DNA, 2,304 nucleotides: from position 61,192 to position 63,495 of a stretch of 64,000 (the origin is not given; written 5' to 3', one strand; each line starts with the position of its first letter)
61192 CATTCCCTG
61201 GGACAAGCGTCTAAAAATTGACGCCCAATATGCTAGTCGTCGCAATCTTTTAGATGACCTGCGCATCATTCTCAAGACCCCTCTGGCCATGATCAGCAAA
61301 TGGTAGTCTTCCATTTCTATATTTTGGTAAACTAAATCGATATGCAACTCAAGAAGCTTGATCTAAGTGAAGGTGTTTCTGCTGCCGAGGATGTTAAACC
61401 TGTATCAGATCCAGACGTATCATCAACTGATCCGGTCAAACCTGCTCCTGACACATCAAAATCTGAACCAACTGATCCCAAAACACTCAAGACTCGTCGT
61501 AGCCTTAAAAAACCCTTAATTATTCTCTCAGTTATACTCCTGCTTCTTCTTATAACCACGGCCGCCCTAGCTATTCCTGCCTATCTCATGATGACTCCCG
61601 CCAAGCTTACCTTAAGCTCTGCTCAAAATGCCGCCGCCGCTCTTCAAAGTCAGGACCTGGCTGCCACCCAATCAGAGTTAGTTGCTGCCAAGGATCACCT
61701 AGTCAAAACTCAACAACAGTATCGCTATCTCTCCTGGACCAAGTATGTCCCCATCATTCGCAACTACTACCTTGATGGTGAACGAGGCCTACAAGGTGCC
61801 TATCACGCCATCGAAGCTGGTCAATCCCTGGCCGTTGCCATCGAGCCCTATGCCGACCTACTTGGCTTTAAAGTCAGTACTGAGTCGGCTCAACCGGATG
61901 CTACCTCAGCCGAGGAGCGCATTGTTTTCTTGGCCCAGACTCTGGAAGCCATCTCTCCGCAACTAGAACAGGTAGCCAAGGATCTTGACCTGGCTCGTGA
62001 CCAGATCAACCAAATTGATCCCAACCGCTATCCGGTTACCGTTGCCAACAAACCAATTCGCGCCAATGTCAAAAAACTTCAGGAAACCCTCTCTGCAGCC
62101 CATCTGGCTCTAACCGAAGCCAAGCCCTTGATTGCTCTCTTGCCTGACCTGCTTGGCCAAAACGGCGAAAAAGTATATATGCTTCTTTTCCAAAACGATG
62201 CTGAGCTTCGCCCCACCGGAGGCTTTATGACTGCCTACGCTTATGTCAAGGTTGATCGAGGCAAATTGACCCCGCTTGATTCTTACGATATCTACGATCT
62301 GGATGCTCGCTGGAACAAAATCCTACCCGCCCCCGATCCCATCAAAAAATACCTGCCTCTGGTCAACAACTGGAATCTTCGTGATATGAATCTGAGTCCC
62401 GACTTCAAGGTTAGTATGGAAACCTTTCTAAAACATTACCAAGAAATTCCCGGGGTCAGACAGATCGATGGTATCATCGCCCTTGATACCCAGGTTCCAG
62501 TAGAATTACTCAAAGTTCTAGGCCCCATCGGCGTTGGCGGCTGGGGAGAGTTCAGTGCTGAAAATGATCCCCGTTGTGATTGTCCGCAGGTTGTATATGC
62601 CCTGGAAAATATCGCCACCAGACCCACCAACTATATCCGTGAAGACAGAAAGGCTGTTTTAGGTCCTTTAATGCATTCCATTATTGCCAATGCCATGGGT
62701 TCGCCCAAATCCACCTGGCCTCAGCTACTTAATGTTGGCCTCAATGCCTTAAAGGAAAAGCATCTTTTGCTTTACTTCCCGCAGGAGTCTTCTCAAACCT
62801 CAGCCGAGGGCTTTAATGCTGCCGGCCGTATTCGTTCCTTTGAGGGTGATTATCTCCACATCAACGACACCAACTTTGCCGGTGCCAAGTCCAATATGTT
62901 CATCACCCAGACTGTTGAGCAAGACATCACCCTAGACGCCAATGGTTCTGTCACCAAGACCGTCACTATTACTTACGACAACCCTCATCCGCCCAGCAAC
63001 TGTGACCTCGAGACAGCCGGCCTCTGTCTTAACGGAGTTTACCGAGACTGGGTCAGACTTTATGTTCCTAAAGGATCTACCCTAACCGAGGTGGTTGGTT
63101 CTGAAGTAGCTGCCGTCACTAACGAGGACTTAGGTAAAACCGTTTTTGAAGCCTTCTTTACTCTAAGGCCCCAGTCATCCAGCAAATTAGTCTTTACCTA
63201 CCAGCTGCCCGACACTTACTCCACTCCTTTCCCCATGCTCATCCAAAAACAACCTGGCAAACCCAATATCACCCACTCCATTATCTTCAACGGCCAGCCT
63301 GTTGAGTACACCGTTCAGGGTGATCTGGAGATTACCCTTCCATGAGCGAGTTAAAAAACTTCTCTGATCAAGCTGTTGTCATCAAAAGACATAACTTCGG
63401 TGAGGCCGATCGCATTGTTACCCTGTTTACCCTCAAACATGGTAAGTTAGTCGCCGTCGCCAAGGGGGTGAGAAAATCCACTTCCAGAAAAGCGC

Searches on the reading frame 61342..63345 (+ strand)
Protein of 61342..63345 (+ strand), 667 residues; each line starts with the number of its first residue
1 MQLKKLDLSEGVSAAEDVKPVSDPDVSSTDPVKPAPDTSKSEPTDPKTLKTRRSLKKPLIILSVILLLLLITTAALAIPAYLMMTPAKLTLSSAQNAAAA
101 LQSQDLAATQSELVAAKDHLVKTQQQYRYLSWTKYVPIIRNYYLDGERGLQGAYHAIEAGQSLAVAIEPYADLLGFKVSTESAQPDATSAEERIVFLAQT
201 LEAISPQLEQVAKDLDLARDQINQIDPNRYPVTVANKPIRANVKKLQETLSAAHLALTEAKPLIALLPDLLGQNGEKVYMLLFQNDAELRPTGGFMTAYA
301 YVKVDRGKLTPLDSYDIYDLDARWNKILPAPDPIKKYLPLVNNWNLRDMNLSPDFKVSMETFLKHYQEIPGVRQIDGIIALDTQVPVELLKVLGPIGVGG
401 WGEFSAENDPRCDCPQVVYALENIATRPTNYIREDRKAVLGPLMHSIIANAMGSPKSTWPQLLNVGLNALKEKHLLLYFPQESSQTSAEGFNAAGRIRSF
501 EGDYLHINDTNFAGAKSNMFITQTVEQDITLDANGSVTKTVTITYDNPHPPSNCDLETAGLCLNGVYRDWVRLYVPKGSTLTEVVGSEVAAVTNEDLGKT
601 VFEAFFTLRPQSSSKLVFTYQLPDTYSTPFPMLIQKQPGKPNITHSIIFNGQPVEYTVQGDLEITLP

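Call 92: search_protein_families(library=pfam, proteins=[window:61342-63345:+], max_evalue=0.01)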
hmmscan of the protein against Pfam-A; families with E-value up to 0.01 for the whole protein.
window:61342-63345:+ (667 aa): 1 family
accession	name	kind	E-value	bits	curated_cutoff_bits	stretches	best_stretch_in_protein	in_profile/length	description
PF13196.11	DUF4012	-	1.9e-23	84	28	1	274-400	1-126/144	Protein of unknown function (DUF4012)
